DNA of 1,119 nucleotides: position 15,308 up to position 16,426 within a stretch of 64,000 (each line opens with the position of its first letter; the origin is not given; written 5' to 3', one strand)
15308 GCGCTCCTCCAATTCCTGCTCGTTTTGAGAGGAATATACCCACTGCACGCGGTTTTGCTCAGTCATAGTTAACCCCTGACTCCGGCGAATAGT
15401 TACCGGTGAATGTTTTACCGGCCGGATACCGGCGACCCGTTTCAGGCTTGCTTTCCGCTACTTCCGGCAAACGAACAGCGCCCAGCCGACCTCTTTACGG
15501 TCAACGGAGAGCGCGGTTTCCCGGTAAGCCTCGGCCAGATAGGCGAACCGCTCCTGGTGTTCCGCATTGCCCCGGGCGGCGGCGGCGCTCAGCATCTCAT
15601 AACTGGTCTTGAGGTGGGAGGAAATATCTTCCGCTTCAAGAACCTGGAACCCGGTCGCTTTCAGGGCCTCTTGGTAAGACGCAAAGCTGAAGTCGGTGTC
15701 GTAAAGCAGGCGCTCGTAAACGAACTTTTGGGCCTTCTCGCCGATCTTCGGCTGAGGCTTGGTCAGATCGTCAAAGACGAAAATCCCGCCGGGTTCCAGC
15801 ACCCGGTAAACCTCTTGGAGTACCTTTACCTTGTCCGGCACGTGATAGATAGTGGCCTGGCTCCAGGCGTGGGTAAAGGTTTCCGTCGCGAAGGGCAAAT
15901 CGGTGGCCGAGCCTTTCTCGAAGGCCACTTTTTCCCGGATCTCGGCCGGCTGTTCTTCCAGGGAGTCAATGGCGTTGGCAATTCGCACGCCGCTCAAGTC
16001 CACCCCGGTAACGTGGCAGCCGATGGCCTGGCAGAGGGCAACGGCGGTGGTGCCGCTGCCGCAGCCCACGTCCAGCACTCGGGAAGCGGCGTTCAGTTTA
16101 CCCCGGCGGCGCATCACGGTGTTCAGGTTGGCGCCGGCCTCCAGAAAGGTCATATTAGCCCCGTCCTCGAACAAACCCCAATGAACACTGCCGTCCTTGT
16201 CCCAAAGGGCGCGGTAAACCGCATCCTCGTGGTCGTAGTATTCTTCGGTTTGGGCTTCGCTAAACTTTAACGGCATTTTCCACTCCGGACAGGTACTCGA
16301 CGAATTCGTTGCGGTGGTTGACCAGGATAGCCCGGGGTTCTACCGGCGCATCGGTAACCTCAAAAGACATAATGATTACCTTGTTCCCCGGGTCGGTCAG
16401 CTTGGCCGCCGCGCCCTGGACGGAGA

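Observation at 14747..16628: panD overlapping an SDMT-type N-methyltransferase plus a second methyltransferase: possible beta-alanine betaine pathway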

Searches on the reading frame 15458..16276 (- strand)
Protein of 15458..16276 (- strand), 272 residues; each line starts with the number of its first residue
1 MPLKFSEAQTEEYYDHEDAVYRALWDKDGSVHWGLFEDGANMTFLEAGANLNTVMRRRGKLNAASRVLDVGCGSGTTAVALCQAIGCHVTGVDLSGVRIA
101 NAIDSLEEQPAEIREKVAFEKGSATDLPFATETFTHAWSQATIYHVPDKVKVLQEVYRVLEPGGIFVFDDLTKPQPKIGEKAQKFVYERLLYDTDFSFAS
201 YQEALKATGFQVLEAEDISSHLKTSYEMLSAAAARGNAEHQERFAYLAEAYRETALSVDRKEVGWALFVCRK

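Call 3: search_protein_families(library=pfam, proteins=[window:15458-16276:-])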
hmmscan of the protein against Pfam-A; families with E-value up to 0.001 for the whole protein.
window:15458-16276:- (272 aa): 9 families
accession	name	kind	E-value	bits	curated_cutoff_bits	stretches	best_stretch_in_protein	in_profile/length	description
PF08241.18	Methyltransf_11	-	8.6e-23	81.2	21.2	1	68-168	1-95/95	Methyltransferase domain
PF13649.12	Methyltransf_25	-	1.2e-21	77.7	27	1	67-164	1-97/97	Methyltransferase domain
PF13847.12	Methyltransf_31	-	2.5e-19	69.8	27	1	63-176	3-119/145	Methyltransferase domain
PF13489.12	Methyltransf_23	-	7.1e-17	62.1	27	1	53-214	12-163/164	Methyltransferase domain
PF01209.24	Ubie_methyltran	-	1.4e-14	54.5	20.1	1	54-182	39-165/233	ubiE/COQ5 methyltransferase family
PF08242.18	Methyltransf_12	-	3.6e-14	53.7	30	1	68-166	1-98/98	Methyltransferase domain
PF02353.26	CMAS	-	2.2e-12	47.3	27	1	8-226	8-226/273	Mycolic acid cyclopropane synthetase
PF00891.24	Methyltransf_2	-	0.00023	21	22.3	1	59-178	58-175/210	O-methyltransferase domain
PF06325.19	PrmA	-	0.00071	19.6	22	0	62-110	160-208/296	Ribosomal protein L11 methyltransferase (PrmA)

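Call 4: search_protein_families(library=ncbifam, proteins=[window:15458-16276:-])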
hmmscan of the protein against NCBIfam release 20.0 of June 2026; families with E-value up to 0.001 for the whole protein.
window:15458-16276:- (272 aa): 50 families (the best 25 are shown)
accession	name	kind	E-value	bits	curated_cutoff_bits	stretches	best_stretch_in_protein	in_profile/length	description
NF041675.1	sarc_dimgly_tmase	equivalog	4.1e-28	99.1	550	1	11-239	13-239/278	sarcosine/dimethylglycine N-methyltransferase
NF045667.1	MTase_DVU1556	equivalog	5.6e-27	94.6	155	1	56-270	15-212/213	DVU_1556 family methyltransferase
NF040539.1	AST_met_ArsM_2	exception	1.1e-23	84.4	240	1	62-258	55-249/262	putative arsinothricin biosynthesis methyltransferase ArsM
TIGR01934.1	MenG_MenH_UbiE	subfamily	7.9e-18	64.6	158.35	1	62-190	38-163/223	ubiquinone/menaquinone biosynthesis methyltransferase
NF041537.1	ArsM_AhpD_UU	exception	1.4e-17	63.5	510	1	59-174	72-186/345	arsenite methyltransferase/AhpD domain selenoprotein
NF001244.0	PRK00216.1-5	equivalog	1.9e-17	63.4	216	1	63-191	48-176/236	bifunctional demethylmenaquinone methyltransferase/2-methoxy-6-polyprenyl-1,4-benzoquinol methylase UbiE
NF041536.1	ArsM_DUF2284_UU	exception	1.5e-16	59.8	575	1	59-170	72-182/459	arsenite methyltransferase/DUF2284 domain selenoprotein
TIGR02752.1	MenG_heptapren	equivalog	4.8e-16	59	419.85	1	54-187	37-167/231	demethylmenaquinone methyltransferase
NF001243.0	PRK00216.1-4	equivalog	8.7e-16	58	235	1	54-180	39-161/237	demethylmenaquinone methyltransferase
NF008823.0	PRK11873.1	subfamily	2.8e-15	56.6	263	1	59-232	73-246/272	arsenite methyltransferase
NF047649.1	MTase_UXPK_star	exception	4.7e-14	52.1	460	1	59-173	73-186/283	methyltransferase/UXPK-star double selenoprotein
TIGR02072.1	BioC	equivalog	2.1e-13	50.6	184.95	1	50-216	22-177/244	malonyl-ACP O-methyltransferase BioC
NF043040.1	corrin_prot_MT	hypoth_equivalog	2.1e-13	50.2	180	1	62-182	39-161/216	corrinoid protein-associated methyltransferase CpaM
NF007610.0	PRK10258.1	equivalog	9.5e-13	48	342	1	64-190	43-160/251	malonyl-ACP O-methyltransferase BioC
TIGR01983.1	UbiG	equivalog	9.9e-12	44.6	102.95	1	25-171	13-154/228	bifunctional 2-polyprenyl-6-hydroxyphenol methylase/3-demethylubiquinol 3-O-methyltransferase UbiG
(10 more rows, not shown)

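Call 7: find_homologous_proteins(query=window:15458-16276:-)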
Query window:15458-16276:- (272 aa): 1058 proteins with E <= 0.001 among 4606 candidates; the best 120 are listed.
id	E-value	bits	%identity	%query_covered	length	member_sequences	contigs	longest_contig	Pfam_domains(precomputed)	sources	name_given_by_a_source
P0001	4.3e-179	612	100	100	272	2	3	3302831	PF13847.13,PF13489.13,PF02353.27,PF13649.13,PF01209.25,PF08241.19,PF08242.19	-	-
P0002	4.5e-158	543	86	100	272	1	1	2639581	PF13847.13,PF13489.13,PF02353.27,PF13649.13,PF01209.25,PF08241.19,PF08242.19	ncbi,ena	-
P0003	2.8e-153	527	85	100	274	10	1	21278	PF13847.13,PF13489.13,PF02353.27,PF13649.13,PF01209.25,PF08241.19,PF08242.19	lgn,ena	-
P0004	4.2e-153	526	85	100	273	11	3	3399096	PF13847.13,PF13489.13,PF02353.27,PF13649.13,PF01209.25,PF08241.19,PF08242.19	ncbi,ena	-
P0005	1.6e-152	524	84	100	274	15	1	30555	PF13847.13,PF13489.13,PF02353.27,PF13649.13,PF01209.25,PF08241.19,PF08242.19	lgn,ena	-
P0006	3.2e-152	523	82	100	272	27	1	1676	PF13847.13,PF13489.13,PF06325.20,PF02353.27,PF13649.13,PF01209.25,PF08241.19,PF08242.19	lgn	-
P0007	1.1e-150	518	83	100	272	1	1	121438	PF13847.13,PF13489.13,PF02353.27,PF13649.13,PF00891.25,PF01209.25,PF08241.19,PF08242.19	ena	-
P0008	5.3e-150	516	82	100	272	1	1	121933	PF13847.13,PF13489.13,PF06325.20,PF02353.27,PF13649.13,PF01209.25,PF08241.19,PF08242.19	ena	-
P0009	7.8e-149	512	83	100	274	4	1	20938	PF13847.13,PF13489.13,PF06325.20,PF02353.27,PF13649.13,PF01209.25,PF08241.19,PF08242.19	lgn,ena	-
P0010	2.0e-148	511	83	100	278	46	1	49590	PF13847.13,PF13489.13,PF02353.27,PF13649.13,PF01209.25,PF08241.19,PF08242.19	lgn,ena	-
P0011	1.1e-147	509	81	100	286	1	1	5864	PF13847.13,PF13489.13,PF02353.27,PF13649.13,PF01209.25,PF08241.19,PF08242.19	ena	-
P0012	2.4e-146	504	81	100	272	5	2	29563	PF13847.13,PF13489.13,PF06325.20,PF02353.27,PF13649.13,PF00891.25,PF01209.25,PF08241.19,PF08242.19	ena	-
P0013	3.6e-146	504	79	100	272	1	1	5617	PF13847.13,PF13489.13,PF06325.20,PF02353.27,PF13649.13,PF01209.25,PF08241.19,PF08242.19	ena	-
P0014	4.7e-146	503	79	100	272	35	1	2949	PF13847.13,PF13489.13,PF02353.27,PF13649.13,PF01209.25,PF08241.19,PF08242.19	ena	-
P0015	7.3e-145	499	80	100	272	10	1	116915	PF13847.13,PF13489.13,PF06325.20,PF02353.27,PF13649.13,PF01209.25,PF08241.19,PF08242.19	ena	-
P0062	1.4e-104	367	59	99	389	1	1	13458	PF13847.13,PF13489.13,PF02353.27,PF13649.13,PF01209.25,PF08241.19,PF02261.23,PF08242.19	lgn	-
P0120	4.8e-100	352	59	100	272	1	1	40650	PF13847.13,PF13489.13,PF02353.27,PF13649.13,PF01209.25,PF08241.19,PF08242.19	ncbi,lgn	ncbi:MAG: methyltransferase domain-containing protein [Cyanobacteria bacterium P01_F01_bin.53]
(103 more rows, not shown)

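Call 12: find_related_loci(query=A1, collection=genome_contigs, flank=6000)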
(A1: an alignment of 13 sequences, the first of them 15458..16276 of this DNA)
Query A1 (272 aa) in genome_contigs; peptide patterns used: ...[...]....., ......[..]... (x = any residue, [..] = any of these).
348 stretches matched a pattern; 316 encode a relative of the query (tblastn E <= 1e-3); the best 80 are kept; 80 distinct loci.
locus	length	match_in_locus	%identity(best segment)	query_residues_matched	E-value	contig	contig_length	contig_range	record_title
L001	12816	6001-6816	86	1-272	5e-165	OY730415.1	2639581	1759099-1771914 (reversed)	MAG: Dehalococcoidia bacterium isolate 0e633194-396e-4ef9-b6aa-bb83a1c841ae genome assembly, chromosome: 1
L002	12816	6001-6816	82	1-272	3e-159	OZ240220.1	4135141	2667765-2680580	MAG: Dehalococcoidia bacterium isolate 5401f4a5-0ad6-4284-832a-6e7f5ecae1d1 genome assembly, chromosome: 1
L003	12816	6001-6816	85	1-272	3e-159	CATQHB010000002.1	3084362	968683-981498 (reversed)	MAG: uncultured Dehalococcoidia bacterium isolate 5e02e7df-9ff6-4248-8782-bae42c8afb25 genome assembly, contig: contig_2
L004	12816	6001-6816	85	1-272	1e-158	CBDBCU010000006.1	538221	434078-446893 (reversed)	MAG: Dehalococcoidia bacterium isolate b7e64017-226b-4aac-beac-0e83de6cf32f genome assembly, contig: contig_6, whole gen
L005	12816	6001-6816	84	1-272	9e-159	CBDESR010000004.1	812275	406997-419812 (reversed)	MAG: Dehalococcoidia bacterium isolate 12ea5684-3b4d-425b-8812-d35473491086 genome assembly, contig: contig_4, whole gen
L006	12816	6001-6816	84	1-272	4e-158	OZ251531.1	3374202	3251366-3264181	MAG: Dehalococcoidia bacterium isolate dbfc7836-c0f4-4258-ad9f-d4e7c961b2d4 genome assembly, chromosome: 1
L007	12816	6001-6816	81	1-272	5e-154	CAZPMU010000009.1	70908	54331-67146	MAG TPA_asm: uncultured Dehalococcoidia bacterium isolate SRP109090_co1_245 genome assembly, contig: NODE_415_length_709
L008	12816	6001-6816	79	1-272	2e-153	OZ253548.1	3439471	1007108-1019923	MAG: Dehalococcoidia bacterium isolate 601e0476-adb4-49b6-be5a-42d8628e722d genome assembly, chromosome: 1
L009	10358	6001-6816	80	1-272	7e-153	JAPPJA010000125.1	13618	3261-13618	MAG: Chloroflexota bacterium isolate RHO2_bin_36 NODE_5404_length_13618_cov_4.482784, whole genome shotgun sequence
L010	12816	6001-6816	79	1-272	2e-152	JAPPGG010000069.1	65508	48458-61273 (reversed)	MAG: Chloroflexota bacterium isolate RHO1_bin_4 NODE_989_length_65508_cov_34.187784, whole genome shotgun sequence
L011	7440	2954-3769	81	1-272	4e-152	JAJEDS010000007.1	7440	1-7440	MAG: Dehalococcoidia bacterium isolate p16x33bins.38 k141_834499, whole genome shotgun sequence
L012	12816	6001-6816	81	1-272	6e-152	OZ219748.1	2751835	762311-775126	MAG: Dehalococcoidia bacterium isolate fa743863-891c-4376-b9b2-be05aae8a0aa genome assembly, chromosome: 1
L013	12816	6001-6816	80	1-272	3e-151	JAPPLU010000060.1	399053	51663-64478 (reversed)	MAG: Chloroflexota bacterium isolate RHO3_bin_2 NODE_14_length_399053_cov_13.053211, whole genome shotgun sequence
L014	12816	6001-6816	80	1-272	7e-151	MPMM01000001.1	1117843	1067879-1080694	MAG: SAR202 cluster bacterium bin22 NODE_1_length_1117843_cov_16.0284_ID_1, whole genome shotgun sequence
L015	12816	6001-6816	79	1-272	1e-150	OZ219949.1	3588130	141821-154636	MAG: Dehalococcoidia bacterium isolate 99137651-b1e7-4859-9a90-ab3a7f48d20f genome assembly, chromosome: 5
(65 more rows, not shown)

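Call 15: search_solved_structures(query=window:15458-16276:-, max_evalue=0.00001, show_alignments=2)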
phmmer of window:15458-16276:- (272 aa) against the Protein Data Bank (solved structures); distinct sequences matched with E-value up to 0.00001: 48.
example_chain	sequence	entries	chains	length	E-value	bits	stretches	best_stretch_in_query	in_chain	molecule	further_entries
8zc8_A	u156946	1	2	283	8.6e-28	100.8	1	29-269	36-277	MitM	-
21zq_A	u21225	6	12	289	9.2e-28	100.7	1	29-269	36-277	MitM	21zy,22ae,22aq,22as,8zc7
6uv6_A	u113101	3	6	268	1.7e-22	83.5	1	28-271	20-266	D-glucose O-methyltransferase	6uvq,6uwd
4pne_A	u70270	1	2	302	1.5e-21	80.3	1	13-234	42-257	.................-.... protein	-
3bus_A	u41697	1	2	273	1.8e-21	80.1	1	11-184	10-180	Methyltransferase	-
5gm1_A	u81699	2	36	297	4.1e-17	65.8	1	63-245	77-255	O-methylransferase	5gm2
7v6h_A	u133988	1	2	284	9.1e-16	61.4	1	34-222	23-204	Cyclopropane fatty-acyl-phospholipid synthase-like methyltransferase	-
4krh_A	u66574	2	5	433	9.2e-15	58.1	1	46-223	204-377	Phosphoethanolamine N-methyltransferase 2 | Phospholethanolamine N-methyltransferase 2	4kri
4ine_A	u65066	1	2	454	1.7e-14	57.3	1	43-225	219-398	Protein PMT-2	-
2o57_A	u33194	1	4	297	1.7e-14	57.3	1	9-226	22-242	putative sarcosine dimethylglycine methyltransferase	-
5wp4_A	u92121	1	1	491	2.5e-12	50.1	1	58-220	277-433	Phosphoethanolamine N-methyltransferase 1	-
5wp5_A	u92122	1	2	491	6.2e-12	48.8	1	61-220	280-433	Phosphomethylethanolamine N-methyltransferase 2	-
4mwz_A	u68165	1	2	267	1.8e-11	47.3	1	55-222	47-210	Phosphoethanolamine N-methyltransferase, putative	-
4iv0_A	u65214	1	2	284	2.1e-11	47.1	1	56-222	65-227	Phosphoethanolamine N-methyltransferase, putative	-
4iv8_A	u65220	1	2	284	3.2e-10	43.2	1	61-222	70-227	Phosphoethanolamine N-methyltransferase,putative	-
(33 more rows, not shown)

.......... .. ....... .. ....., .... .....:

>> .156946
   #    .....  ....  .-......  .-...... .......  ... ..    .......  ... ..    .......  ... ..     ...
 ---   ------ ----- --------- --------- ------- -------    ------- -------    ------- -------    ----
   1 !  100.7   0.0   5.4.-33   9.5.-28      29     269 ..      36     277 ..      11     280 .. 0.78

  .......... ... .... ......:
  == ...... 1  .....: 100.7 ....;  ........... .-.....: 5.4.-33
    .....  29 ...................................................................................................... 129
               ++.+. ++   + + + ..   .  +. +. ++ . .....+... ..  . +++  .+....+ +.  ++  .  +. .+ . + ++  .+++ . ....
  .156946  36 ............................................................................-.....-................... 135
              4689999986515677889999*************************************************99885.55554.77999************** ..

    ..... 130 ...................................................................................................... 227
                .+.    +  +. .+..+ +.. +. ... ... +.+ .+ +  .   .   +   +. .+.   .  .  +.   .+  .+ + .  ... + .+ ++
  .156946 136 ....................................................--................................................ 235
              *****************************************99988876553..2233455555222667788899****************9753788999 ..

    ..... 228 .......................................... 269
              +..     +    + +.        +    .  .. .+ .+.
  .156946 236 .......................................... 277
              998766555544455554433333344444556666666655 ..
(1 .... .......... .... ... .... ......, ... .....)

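Call 24: find_encoding_contigs(protein=P0062, flank=5000, max_places=3)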
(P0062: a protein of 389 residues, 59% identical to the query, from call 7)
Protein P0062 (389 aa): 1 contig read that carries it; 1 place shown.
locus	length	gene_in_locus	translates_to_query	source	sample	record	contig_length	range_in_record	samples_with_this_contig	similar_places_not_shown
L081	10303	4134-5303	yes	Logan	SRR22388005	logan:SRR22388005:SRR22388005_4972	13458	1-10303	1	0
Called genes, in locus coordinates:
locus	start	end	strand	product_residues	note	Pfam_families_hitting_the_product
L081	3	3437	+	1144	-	?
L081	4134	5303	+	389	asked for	PF02261:Asp_decarbox, PF02353:CMAS, PF13489:Methyltransf_23, PF01209:Ubie_methyltran, PF13847:Methyltransf_31, PF08241:Methyltransf_11, PF08242:Methyltransf_12, PF13649:Methyltransf_25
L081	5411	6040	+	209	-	PF13489:Methyltransf_23, PF13847:Methyltransf_31, PF08241:Methyltransf_11, PF08242:Methyltransf_12, PF13649:Methyltransf_25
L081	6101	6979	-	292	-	PF00561:Abhydrolase_1, PF12146:Hydrolase_4, PF12697:Abhydrolase_6, PF03096:Ndr (weak)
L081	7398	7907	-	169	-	PF01035:DNA_binding_1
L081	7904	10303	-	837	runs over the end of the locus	PF01841:Transglut_core, PF13559:DUF4129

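Call 35: predict_structure(alignment_id=A2)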
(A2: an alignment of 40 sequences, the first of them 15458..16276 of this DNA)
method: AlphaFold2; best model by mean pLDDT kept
length: 272 residues; sequences in the alignment: 40
mean_pLDDT: 87.4   pTM: 0.86
mean pLDDT of the five models: 87.4, 87.2, 86.3, 85.8, 84.9
residues with pLDDT >= 90: 151; 70-90: 88; 50-70: 31; < 50: 2
segments of 3 or more residues with pLDDT < 50: none
pLDDT, mean of each block of 10 residues (from residue 1): 60 71 62 81 87 94 96 77 94 75 86 93 89 96 84 97 97 94 90 89 98 97 92 78 85 96 97 99
secondary structure, 60 per line:
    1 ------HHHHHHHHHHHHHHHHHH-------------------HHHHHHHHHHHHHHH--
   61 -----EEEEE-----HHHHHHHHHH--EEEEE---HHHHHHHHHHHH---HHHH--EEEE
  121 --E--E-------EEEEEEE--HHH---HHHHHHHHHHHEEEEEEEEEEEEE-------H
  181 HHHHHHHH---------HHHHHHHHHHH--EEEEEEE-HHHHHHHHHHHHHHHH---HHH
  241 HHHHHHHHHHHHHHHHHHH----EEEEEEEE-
elements in order: H7-24 H44-58 E66-70 H76-85 E88-92 H96-107 H111-114 E117-120 E134-140 H149-159 E160-172 H180-188 H198-208 E211-217 H219-234 H238-259 E264-271
